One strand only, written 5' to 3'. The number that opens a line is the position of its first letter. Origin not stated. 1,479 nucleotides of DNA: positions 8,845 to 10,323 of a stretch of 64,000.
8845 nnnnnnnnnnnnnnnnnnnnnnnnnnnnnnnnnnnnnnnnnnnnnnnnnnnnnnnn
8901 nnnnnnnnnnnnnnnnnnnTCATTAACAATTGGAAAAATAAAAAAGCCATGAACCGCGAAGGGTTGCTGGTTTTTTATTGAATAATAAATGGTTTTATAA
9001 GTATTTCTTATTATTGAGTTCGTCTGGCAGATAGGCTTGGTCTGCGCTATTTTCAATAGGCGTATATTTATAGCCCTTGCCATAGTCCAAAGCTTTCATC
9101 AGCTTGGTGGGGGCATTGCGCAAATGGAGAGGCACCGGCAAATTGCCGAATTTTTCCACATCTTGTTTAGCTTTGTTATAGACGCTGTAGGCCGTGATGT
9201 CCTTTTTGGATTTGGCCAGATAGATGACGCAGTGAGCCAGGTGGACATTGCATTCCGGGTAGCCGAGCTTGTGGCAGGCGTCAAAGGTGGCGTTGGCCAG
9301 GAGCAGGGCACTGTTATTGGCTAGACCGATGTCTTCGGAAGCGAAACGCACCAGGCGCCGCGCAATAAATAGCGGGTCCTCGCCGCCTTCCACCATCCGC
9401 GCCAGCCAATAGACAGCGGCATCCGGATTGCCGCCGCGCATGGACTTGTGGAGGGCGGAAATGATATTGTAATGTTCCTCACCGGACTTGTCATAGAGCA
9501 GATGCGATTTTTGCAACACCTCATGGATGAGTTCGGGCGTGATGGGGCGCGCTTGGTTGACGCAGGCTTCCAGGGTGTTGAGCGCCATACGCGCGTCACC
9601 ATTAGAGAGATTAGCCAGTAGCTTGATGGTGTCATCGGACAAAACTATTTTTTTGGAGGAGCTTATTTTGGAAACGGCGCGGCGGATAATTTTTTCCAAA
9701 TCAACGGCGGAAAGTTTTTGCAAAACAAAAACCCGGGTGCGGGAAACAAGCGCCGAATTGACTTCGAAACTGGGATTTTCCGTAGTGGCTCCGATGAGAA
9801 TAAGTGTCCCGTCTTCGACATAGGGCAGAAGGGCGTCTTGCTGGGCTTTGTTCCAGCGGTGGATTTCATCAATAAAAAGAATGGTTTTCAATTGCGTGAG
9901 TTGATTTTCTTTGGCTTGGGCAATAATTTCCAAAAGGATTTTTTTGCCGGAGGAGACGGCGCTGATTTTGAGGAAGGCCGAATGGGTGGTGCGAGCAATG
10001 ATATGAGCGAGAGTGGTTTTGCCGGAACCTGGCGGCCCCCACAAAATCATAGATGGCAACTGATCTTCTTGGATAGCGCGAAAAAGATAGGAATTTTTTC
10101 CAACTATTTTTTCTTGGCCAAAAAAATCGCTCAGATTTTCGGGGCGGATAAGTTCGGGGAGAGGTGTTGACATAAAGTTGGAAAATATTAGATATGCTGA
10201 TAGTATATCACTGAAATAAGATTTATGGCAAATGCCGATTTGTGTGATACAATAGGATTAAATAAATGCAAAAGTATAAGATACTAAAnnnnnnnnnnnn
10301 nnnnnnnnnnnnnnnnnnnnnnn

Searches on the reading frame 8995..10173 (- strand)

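Call 49: search_protein_families(library=pfam, proteins=[window:8995-10173:-], max_evalue=0.001)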
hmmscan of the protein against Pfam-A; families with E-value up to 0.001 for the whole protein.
window:8995-10173:- (392 aa): 18 families
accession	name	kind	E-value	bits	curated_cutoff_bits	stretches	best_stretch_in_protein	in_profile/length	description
PF12002.13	MgsA_C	-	6e-55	186.1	27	1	247-391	1-147/167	MgsA AAA+ ATPase C terminal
PF16193.11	AAA_assoc_2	-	5.3e-27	94.3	34.3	1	173-246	2-81/81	AAA C-terminal domain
PF00004.35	AAA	-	9.9e-18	65.3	21.2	1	42-149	1-126/131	ATPase family associated with various cellular activities (AAA)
PF05496.18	RuvB_N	-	2.3e-17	63.6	27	1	9-132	1-122/159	Holliday junction DNA helicase RuvB P-loop domain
PF13173.12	AAA_14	-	1.1e-07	32.3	27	1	42-155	5-124/129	AAA domain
PF07728.20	AAA_5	-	1.9e-07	31.6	22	1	42-132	2-103/139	AAA domain (dynein-related subfamily)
PF13191.12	AAA_16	-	2.3e-06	28.7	32.6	1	18-75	3-63/167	AAA ATPase domain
PF00158.32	Sigma54_activat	-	3.8e-05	23.9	20.2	0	96-147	94-142/168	Sigma-54 interaction domain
PF14532.12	Sigma54_activ_2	-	7.7e-05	23.4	25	1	42-122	24-96/138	Sigma-54 interaction domain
PF01078.27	Mg_chelatase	-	8.8e-05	22.4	20.3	0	41-75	24-62/207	Magnesium chelatase, subunit ChlI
PF13604.12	AAA_30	-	9.2e-05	22.7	27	0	35-172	14-163/191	AAA domain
PF13401.12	AAA_22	-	0.00012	22.8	27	0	41-111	7-82/130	AAA domain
PF13245.12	AAA_19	-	0.00015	22.4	25.1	0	39-64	11-36/134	AAA domain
PF04851.21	ResIII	-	0.0002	21.7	22.5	0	80-132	114-163/164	Type III restriction enzyme, res subunit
PF20720.3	nSTAND3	-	0.00021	21.4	27.2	0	42-80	20-61/155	Novel STAND NTPase 3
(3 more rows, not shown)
